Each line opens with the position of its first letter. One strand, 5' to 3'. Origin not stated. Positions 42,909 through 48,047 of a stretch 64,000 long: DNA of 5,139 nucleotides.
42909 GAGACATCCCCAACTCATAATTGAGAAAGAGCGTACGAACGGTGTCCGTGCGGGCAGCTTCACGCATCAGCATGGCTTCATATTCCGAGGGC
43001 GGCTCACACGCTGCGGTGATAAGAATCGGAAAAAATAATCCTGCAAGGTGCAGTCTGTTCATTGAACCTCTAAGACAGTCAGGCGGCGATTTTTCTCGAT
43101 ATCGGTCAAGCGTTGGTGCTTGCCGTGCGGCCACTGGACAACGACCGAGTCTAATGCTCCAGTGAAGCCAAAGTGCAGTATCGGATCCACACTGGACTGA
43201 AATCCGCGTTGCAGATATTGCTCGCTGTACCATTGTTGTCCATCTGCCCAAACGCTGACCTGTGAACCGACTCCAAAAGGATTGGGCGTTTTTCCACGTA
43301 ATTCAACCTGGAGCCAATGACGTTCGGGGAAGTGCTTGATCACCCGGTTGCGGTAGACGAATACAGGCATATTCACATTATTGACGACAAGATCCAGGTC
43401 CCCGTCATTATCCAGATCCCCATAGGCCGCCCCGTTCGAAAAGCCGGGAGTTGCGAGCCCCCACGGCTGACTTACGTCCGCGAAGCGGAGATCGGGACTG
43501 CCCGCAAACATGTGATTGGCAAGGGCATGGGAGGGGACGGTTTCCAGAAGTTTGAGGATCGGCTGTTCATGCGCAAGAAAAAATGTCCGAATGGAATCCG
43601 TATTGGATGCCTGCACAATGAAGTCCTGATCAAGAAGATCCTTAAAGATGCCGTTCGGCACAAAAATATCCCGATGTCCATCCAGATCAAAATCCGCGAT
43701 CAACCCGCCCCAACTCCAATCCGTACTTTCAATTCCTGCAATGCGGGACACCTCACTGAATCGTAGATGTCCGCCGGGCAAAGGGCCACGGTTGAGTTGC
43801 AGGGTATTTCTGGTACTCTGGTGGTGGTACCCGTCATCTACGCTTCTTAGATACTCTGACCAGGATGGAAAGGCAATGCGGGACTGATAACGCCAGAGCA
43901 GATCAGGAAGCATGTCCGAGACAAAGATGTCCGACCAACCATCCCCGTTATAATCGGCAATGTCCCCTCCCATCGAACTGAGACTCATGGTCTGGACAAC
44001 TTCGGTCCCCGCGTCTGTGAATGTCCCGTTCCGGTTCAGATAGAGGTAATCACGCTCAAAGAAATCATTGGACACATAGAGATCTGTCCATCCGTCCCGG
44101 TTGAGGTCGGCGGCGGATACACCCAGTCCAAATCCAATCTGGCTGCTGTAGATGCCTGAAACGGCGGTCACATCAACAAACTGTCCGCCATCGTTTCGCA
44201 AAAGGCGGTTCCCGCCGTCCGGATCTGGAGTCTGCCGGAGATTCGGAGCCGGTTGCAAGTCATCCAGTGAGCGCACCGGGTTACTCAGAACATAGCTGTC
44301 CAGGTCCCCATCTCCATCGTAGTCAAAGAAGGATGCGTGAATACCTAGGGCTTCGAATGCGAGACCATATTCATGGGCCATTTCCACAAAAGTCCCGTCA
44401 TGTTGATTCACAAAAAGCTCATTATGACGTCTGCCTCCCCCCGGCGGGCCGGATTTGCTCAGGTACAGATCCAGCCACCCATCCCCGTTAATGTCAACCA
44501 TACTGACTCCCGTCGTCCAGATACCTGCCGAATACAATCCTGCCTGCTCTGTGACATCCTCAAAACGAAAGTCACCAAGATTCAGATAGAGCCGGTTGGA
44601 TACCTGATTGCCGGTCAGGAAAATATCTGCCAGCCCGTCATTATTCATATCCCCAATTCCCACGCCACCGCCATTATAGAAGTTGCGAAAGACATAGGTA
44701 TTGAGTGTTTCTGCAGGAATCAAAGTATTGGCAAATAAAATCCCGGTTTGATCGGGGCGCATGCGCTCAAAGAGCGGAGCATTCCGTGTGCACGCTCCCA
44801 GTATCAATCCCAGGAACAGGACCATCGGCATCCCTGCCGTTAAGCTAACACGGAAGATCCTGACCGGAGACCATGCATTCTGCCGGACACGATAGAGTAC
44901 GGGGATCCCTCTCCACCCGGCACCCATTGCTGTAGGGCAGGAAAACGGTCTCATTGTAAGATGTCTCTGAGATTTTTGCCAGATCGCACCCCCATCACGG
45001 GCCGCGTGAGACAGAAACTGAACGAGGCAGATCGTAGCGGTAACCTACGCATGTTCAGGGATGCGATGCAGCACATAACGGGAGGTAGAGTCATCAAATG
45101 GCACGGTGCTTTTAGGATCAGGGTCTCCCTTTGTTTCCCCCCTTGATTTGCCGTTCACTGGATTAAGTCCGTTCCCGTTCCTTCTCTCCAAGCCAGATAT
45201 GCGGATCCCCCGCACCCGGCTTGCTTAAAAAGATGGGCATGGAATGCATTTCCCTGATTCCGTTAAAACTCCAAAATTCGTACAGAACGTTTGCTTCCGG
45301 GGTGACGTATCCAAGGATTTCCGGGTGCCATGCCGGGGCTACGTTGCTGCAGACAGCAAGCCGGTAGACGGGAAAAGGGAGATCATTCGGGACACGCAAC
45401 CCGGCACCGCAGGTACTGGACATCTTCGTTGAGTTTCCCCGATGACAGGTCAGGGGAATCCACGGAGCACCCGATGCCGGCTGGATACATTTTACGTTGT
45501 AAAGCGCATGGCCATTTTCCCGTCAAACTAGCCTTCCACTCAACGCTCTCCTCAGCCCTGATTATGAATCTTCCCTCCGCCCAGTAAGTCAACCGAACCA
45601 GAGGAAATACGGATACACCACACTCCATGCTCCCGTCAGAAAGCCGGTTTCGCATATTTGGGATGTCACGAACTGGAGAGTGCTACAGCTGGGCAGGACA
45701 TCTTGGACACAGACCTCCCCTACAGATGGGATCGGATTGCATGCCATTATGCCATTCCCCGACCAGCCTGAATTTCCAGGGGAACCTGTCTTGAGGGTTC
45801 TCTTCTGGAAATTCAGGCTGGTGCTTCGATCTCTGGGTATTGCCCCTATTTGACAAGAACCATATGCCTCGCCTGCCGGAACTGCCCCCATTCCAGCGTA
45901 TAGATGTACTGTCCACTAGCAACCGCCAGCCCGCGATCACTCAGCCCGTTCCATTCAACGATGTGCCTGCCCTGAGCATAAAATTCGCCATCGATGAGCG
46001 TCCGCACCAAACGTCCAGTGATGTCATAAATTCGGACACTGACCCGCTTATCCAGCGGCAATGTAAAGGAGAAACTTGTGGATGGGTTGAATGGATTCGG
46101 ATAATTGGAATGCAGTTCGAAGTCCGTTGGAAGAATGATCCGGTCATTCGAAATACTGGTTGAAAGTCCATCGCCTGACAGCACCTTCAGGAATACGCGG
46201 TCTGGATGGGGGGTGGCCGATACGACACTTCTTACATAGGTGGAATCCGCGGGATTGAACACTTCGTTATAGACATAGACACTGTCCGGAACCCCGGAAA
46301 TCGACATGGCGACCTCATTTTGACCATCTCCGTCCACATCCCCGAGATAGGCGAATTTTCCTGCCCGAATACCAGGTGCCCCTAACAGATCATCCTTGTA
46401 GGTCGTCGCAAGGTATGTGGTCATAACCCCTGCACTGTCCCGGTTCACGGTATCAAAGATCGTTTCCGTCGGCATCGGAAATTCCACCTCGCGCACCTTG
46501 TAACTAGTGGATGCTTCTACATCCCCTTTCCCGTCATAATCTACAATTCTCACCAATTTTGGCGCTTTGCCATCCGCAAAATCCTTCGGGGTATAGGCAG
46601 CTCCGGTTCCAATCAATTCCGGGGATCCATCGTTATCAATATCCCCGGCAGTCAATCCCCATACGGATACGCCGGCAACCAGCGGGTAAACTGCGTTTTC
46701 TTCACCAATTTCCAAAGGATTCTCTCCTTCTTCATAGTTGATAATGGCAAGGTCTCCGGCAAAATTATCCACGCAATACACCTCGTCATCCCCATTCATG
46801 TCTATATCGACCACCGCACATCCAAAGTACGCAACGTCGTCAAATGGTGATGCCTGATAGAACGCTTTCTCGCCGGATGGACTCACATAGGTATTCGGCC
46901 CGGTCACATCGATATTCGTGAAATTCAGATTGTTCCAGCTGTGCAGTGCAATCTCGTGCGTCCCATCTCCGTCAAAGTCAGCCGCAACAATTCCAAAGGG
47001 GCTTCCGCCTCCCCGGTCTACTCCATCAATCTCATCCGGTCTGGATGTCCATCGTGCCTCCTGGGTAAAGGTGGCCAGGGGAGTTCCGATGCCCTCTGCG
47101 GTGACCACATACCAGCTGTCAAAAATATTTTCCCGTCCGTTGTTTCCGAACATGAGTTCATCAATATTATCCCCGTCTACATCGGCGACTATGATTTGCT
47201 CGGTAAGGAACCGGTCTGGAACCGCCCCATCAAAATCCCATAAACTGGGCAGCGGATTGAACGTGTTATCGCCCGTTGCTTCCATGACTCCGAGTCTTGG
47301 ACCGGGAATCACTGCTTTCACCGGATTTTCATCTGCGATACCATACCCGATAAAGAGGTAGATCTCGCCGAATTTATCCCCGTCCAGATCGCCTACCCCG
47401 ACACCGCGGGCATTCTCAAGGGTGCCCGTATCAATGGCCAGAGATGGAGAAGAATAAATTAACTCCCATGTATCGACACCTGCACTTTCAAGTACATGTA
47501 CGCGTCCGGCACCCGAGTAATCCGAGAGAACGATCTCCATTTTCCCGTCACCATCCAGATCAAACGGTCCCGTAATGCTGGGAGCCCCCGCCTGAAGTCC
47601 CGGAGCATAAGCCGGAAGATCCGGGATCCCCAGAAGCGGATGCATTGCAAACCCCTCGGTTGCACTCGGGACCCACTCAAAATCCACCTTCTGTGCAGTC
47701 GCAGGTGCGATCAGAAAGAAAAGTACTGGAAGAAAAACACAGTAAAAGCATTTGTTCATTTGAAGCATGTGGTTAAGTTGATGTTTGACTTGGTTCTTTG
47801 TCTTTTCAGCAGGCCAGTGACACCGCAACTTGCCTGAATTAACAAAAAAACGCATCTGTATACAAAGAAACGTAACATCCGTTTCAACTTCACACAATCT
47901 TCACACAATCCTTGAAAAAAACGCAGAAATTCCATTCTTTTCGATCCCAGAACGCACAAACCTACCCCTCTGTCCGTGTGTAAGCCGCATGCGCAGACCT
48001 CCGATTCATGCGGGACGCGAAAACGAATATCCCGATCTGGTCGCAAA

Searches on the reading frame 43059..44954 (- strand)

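Call 79: search_protein_families(library=pfam, proteins=[window:43059-44954:-], max_evalue=0.00001)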
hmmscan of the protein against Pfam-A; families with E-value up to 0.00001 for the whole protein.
window:43059-44954:- (631 aa): 3 families
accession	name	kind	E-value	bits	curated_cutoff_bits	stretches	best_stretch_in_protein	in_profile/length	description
PF13517.12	FG-GAP_3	-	9.9e-45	151.4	26.9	3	102-164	1-60/61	FG-GAP-like repeat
PF07593.17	UnbV_ASPIC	-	4.3e-17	62.2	23.4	1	561-626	1-68/68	ASPIC and UnbV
PF01839.29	FG-GAP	-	1.1e-14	54.3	22.1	0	275-299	1-25/37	FG-GAP repeat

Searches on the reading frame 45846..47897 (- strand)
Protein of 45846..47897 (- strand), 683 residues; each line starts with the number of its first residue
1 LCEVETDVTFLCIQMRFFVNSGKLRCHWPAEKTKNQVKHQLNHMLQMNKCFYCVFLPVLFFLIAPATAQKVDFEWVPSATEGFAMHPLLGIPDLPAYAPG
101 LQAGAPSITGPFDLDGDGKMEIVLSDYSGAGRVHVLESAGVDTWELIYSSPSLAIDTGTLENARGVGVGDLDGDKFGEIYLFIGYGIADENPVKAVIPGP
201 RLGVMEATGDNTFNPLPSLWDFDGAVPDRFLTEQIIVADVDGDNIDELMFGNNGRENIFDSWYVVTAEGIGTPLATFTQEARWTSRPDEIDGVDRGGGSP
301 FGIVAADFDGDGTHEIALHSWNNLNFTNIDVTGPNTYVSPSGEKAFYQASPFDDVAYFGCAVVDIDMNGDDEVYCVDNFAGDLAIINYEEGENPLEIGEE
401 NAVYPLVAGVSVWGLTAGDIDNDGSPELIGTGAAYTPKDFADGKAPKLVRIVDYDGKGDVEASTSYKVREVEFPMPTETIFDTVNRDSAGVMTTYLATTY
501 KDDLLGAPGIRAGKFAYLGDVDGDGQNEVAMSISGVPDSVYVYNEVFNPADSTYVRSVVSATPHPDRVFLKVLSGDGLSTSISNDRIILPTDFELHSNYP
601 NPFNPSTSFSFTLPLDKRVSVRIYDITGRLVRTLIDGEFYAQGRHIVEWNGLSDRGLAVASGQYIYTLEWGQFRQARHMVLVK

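Call 78: search_protein_families(library=pfam, proteins=[window:45846-47897:-], max_evalue=0.00001)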
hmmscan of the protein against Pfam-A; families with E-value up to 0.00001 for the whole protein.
window:45846-47897:- (683 aa): 3 families
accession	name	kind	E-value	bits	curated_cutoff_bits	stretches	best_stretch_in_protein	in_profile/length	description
PF13517.12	FG-GAP_3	-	1.8e-18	67.3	26.9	1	113-180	1-60/61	FG-GAP-like repeat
PF01839.29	FG-GAP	-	2.2e-11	43.8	22.1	0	113-136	9-37/37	FG-GAP repeat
PF13860.13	FlgD_ig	-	1e-06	29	27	1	613-667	18-72/79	FlgD Ig-like domain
